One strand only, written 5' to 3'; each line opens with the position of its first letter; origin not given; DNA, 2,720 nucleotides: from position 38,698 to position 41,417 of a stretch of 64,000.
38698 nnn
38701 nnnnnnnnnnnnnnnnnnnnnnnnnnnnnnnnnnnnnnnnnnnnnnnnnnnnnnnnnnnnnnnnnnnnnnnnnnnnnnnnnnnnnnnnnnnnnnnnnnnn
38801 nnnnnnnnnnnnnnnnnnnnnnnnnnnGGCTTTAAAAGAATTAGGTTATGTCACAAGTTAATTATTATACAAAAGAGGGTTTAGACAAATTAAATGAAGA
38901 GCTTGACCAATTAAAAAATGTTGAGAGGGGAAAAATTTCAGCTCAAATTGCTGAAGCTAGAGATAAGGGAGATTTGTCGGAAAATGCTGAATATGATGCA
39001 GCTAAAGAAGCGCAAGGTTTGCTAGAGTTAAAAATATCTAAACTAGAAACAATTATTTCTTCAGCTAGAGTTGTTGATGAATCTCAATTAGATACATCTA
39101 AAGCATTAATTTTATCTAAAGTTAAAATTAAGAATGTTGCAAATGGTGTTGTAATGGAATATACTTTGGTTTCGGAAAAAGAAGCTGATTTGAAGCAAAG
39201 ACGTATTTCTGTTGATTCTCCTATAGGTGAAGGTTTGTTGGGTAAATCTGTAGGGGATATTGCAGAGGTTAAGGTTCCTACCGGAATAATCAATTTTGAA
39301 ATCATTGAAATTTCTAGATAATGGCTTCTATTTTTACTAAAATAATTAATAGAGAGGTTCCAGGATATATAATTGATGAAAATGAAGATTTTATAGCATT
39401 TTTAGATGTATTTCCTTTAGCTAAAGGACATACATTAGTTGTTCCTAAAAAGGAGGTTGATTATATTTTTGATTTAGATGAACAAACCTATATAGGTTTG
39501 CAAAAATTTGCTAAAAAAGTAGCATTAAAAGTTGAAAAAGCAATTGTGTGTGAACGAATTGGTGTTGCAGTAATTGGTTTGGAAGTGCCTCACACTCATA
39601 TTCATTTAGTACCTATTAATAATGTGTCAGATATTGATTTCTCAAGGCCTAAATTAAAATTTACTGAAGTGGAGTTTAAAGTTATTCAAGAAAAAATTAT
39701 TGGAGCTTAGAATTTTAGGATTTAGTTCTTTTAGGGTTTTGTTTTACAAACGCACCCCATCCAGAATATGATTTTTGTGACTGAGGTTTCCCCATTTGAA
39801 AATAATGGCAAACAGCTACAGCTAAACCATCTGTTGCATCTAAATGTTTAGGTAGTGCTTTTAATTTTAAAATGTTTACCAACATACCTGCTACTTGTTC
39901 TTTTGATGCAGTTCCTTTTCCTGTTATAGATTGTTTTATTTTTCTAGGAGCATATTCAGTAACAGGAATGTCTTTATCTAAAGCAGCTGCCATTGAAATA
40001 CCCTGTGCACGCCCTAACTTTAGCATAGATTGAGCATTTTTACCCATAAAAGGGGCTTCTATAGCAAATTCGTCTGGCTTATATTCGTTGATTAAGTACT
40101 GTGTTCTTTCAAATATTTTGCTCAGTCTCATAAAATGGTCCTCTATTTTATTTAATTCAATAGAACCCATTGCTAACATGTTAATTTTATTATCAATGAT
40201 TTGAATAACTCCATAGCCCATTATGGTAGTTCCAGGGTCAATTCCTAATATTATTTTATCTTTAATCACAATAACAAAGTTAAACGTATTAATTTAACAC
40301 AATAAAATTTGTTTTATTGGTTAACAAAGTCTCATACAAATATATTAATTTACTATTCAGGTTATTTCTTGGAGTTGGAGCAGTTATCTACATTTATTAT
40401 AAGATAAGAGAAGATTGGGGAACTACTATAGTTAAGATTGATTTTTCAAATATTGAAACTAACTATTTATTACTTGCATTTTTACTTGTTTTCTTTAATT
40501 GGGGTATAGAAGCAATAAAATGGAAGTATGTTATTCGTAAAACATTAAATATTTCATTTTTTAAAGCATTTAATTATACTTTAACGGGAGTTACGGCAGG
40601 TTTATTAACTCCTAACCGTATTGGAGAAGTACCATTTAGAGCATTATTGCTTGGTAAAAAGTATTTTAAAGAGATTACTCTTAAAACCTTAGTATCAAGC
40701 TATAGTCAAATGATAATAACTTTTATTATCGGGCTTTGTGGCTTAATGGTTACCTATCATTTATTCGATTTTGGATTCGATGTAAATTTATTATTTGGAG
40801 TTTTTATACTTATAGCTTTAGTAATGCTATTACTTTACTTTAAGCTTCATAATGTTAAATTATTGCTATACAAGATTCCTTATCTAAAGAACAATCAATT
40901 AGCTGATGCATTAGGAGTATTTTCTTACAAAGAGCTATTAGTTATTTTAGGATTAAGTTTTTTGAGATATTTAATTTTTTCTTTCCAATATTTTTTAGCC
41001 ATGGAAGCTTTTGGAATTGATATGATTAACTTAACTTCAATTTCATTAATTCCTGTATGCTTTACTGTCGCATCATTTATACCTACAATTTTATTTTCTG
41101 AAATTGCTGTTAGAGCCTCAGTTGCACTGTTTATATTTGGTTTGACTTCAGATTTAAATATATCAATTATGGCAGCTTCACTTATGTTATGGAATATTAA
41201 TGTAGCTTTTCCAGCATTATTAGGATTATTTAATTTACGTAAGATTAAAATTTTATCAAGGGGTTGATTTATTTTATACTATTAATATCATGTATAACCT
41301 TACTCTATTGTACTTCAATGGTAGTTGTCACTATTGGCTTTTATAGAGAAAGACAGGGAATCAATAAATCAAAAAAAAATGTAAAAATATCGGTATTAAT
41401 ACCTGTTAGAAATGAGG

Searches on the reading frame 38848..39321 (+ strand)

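Call 27: search_protein_families(library=pfam, proteins=[window:38848-39321:+], max_evalue=0.001)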
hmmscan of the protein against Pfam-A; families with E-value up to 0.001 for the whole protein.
window:38848-39321:+ (157 aa): 2 families
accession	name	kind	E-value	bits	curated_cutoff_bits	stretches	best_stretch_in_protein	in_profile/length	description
PF03449.20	GreA_GreB_N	-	6.7e-28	97.1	24.5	1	5-75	1-71/71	Transcription elongation factor, N-terminal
PF01272.25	GreA_GreB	-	1.3e-22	80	26.9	1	85-156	5-76/77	Transcription elongation factor, GreA/GreB, C-term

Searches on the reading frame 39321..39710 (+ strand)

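Call 27: search_protein_families(library=pfam, proteins=[window:39321-39710:+], max_evalue=0.001)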
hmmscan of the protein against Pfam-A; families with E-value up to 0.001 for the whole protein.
window:39321-39710:+ (129 aa): 2 families
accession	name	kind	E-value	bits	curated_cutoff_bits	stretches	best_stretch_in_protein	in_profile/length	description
PF01230.28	HIT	-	1.9e-15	57.7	21.5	1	11-98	2-94/98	HIT domain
PF11969.13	DcpS_C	-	8.2e-10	39.6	24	1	4-103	3-106/114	Scavenger mRNA decapping enzyme C-term binding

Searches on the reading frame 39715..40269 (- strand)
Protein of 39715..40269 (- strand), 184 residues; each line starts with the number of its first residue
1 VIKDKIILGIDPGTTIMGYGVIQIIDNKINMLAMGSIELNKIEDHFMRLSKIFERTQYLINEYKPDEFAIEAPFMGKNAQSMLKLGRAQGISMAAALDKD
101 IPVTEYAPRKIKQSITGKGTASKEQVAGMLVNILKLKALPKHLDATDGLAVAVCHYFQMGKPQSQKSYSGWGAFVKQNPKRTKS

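Call 27: search_protein_families(library=pfam, proteins=[window:39715-40269:-], max_evalue=0.001)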
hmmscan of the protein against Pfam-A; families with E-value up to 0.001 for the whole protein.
window:39715-40269:- (184 aa): 2 families
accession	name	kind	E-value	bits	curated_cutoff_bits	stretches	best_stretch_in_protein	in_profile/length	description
PF02075.23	RuvC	-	9.9e-45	152.5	22.2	1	7-155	1-148/148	Crossover junction endodeoxyribonuclease RuvC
PF07066.17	DUF3882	-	0.00045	20.6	22.1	1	8-154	5-155/162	Lactococcus phage M3 protein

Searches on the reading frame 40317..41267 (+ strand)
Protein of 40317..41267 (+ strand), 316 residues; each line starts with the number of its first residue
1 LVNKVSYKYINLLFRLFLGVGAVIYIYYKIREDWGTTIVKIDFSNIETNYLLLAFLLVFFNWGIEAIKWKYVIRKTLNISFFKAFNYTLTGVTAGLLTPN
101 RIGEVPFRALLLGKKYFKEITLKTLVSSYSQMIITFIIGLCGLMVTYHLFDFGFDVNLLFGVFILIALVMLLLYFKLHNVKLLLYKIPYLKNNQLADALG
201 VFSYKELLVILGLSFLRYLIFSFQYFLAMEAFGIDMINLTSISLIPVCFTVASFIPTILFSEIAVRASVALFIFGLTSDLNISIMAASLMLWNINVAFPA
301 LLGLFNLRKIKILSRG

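Call 77: search_protein_families(library=pfam, proteins=[window:40317-41267:+], max_evalue=0.0001)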
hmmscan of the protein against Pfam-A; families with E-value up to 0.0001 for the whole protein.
window:40317-41267:+ (316 aa): 1 family
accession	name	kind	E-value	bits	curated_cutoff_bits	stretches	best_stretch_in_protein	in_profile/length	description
PF03706.18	LPG_synthase_TM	-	7.1e-15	55.7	33.4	1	33-278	20-277/302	Lysylphosphatidylglycerol synthase TM region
